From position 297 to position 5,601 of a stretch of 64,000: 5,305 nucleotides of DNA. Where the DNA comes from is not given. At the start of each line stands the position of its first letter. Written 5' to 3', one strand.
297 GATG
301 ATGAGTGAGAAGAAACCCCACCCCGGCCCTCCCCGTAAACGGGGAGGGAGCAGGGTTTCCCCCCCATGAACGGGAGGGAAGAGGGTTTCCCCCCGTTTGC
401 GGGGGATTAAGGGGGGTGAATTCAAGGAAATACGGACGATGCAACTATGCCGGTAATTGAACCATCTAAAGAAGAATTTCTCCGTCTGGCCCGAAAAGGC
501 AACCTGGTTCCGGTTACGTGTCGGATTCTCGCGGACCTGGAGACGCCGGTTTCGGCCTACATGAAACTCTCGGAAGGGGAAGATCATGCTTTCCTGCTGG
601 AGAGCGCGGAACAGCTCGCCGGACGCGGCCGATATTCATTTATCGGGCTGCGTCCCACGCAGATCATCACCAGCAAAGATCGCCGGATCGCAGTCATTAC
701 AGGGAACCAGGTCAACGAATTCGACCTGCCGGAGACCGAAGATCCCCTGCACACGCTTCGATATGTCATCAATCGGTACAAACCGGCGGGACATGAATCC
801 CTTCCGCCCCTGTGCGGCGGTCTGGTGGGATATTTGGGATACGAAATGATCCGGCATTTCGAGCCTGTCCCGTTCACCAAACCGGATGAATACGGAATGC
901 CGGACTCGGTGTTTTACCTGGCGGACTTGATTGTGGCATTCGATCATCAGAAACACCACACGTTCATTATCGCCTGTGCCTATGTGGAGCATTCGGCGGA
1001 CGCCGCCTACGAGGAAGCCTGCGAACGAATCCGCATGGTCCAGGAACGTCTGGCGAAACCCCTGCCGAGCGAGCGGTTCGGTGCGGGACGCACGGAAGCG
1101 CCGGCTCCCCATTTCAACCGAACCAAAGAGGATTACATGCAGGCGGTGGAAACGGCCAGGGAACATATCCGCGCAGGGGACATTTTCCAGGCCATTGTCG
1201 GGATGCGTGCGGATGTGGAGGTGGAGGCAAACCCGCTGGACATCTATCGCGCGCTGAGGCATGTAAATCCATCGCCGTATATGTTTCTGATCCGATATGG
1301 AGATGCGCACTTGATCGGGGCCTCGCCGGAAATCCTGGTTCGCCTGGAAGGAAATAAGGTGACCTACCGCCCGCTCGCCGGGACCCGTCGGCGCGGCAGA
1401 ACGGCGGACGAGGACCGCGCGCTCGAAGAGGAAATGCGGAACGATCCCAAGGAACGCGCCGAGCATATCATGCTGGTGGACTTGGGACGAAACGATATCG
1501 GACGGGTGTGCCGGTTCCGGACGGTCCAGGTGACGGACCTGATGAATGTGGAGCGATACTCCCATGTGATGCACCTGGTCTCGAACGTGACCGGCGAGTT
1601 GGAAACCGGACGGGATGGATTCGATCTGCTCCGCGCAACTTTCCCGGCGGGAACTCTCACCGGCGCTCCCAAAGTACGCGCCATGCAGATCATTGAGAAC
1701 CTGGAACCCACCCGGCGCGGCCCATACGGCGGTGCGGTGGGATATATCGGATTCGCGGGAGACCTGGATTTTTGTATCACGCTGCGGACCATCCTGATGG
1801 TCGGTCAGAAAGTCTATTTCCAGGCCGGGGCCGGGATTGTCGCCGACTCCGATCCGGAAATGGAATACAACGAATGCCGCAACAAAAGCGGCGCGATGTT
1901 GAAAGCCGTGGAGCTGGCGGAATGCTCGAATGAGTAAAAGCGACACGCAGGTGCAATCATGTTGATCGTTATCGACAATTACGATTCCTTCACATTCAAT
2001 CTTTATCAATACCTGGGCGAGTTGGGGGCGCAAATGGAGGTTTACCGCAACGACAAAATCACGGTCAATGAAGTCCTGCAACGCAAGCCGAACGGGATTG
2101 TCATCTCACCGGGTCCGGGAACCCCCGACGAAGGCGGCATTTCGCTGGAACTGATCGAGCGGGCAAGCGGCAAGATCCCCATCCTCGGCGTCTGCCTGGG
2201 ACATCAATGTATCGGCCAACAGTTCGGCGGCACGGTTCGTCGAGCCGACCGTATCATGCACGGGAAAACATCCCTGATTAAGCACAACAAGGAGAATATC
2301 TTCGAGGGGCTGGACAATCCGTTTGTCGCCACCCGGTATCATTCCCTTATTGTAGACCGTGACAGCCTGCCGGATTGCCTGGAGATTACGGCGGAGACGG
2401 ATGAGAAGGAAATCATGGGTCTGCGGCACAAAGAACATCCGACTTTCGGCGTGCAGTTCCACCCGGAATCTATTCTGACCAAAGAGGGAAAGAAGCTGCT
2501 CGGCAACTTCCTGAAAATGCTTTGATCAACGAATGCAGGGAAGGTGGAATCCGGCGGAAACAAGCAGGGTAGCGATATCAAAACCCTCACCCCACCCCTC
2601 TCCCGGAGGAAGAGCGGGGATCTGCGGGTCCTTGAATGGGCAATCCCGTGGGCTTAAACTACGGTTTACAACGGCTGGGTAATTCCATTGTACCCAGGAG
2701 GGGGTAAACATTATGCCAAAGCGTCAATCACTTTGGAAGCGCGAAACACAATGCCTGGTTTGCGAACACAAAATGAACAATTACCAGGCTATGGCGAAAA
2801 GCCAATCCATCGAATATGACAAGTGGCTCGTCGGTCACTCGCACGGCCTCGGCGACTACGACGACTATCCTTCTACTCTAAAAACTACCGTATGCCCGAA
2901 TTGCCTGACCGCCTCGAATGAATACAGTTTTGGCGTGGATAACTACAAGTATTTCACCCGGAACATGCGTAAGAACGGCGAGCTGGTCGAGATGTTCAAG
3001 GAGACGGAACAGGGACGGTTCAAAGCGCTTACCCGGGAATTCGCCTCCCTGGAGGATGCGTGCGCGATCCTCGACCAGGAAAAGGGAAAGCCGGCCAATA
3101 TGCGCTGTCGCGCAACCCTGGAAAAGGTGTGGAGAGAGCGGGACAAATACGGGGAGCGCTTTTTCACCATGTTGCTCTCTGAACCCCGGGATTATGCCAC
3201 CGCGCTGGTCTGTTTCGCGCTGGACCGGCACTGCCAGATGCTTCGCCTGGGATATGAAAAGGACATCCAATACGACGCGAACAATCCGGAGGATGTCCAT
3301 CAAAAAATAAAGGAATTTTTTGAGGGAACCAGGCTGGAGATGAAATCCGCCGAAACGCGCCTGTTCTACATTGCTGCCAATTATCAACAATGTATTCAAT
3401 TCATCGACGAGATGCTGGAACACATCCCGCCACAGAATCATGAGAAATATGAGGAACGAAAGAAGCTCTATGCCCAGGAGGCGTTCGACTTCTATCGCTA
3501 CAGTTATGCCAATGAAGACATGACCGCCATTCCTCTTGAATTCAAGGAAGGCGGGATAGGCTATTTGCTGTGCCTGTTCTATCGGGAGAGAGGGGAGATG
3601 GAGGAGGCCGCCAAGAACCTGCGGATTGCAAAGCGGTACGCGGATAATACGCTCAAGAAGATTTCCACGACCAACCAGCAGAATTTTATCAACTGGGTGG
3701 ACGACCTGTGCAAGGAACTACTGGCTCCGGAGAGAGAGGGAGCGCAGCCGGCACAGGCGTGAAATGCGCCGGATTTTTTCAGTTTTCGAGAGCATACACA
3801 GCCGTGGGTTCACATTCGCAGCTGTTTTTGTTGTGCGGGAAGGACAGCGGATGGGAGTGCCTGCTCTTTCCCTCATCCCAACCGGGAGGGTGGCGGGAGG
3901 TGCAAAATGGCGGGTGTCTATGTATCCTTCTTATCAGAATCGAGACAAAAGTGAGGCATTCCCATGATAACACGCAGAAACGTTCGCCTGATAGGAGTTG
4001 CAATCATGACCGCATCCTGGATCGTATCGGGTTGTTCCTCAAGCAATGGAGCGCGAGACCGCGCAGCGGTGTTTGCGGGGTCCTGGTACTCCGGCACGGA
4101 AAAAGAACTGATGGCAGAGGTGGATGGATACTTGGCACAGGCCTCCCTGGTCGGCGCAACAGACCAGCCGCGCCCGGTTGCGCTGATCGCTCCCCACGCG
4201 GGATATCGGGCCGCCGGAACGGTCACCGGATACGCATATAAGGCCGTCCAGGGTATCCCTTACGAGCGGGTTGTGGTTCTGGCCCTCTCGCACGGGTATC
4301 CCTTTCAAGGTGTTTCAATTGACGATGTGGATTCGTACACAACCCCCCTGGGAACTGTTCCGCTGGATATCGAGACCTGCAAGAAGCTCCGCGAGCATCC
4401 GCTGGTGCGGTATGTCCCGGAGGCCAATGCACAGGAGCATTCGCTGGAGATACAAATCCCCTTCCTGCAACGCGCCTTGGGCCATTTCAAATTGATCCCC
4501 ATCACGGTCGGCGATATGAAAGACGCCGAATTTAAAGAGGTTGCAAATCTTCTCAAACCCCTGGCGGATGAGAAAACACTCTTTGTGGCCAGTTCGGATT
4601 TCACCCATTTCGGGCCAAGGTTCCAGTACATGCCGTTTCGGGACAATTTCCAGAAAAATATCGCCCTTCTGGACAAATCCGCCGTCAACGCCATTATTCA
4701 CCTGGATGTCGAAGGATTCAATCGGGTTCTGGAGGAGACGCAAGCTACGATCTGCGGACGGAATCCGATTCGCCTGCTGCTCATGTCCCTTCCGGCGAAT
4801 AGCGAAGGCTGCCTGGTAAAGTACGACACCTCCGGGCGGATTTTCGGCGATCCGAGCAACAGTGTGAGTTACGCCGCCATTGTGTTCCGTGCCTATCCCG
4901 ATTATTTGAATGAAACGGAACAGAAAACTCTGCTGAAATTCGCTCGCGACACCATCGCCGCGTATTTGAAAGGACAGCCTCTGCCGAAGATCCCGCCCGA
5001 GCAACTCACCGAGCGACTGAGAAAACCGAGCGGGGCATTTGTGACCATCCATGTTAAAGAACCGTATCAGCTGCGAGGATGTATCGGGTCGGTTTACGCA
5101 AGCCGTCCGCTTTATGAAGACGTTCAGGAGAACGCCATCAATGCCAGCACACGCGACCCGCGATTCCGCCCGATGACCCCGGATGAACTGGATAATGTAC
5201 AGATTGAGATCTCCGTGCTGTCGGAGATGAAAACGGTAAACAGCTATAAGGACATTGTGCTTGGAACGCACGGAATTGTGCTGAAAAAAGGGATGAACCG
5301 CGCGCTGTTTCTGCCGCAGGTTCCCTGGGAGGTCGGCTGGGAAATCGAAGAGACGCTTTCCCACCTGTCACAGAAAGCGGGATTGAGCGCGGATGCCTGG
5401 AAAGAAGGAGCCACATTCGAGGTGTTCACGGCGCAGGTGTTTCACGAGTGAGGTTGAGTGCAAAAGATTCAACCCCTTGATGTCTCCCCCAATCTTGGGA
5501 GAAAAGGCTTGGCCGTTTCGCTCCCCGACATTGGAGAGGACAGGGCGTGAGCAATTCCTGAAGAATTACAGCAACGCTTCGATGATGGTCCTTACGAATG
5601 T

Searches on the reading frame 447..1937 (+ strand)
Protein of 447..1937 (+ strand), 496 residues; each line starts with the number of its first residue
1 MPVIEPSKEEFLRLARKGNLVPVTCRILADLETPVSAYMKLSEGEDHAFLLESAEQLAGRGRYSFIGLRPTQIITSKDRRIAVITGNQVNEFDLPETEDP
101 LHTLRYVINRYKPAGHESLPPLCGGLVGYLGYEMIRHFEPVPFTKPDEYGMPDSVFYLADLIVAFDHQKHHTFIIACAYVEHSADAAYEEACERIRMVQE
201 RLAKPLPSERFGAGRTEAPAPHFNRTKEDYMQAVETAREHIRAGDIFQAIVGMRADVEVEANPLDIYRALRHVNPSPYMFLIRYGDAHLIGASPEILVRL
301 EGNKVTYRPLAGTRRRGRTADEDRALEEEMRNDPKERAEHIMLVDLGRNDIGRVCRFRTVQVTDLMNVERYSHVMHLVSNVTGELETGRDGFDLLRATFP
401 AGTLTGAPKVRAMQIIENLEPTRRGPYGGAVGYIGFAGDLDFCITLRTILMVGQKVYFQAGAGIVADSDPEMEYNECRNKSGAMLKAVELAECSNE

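Call 59: search_protein_families(library=pfam, proteins=[window:447-1937:+], max_evalue=0.00001)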
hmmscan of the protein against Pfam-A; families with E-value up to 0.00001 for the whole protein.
window:447-1937:+ (496 aa): 2 families
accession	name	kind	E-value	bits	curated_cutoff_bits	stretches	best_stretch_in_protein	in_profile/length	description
PF00425.24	Chorismate_bind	-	1.5e-94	316.8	27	1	227-480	2-257/257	chorismate binding enzyme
PF04715.19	Anth_synt_I_N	-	7e-40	137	23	1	30-174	1-140/140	Anthranilate synthase component I, N terminal region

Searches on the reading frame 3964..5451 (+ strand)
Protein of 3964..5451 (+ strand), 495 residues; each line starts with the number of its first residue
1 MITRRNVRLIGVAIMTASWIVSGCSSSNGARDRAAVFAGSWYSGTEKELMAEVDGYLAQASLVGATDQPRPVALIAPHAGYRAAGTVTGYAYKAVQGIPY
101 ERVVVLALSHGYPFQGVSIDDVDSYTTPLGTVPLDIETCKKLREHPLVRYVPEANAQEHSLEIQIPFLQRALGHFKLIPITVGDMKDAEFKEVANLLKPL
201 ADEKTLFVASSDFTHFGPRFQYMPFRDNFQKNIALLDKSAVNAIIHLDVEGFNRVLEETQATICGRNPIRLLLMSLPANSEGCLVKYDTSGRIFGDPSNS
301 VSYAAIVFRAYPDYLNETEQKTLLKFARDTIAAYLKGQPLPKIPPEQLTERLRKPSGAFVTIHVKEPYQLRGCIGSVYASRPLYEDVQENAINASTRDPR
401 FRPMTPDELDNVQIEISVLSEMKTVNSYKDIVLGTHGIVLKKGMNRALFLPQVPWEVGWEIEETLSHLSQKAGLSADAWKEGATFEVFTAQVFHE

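Call 59: search_protein_families(library=pfam, proteins=[window:3964-5451:+], max_evalue=0.00001)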
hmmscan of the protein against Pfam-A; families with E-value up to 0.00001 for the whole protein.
window:3964-5451:+ (495 aa): 2 families
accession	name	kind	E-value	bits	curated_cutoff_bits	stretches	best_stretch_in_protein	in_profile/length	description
PF01875.22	Memo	-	1.6e-59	201.8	27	1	36-307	3-269/269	Memo-like protein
PF01871.22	AMMECR1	-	8.9e-54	181.9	25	1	324-493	1-168/168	AMMECR1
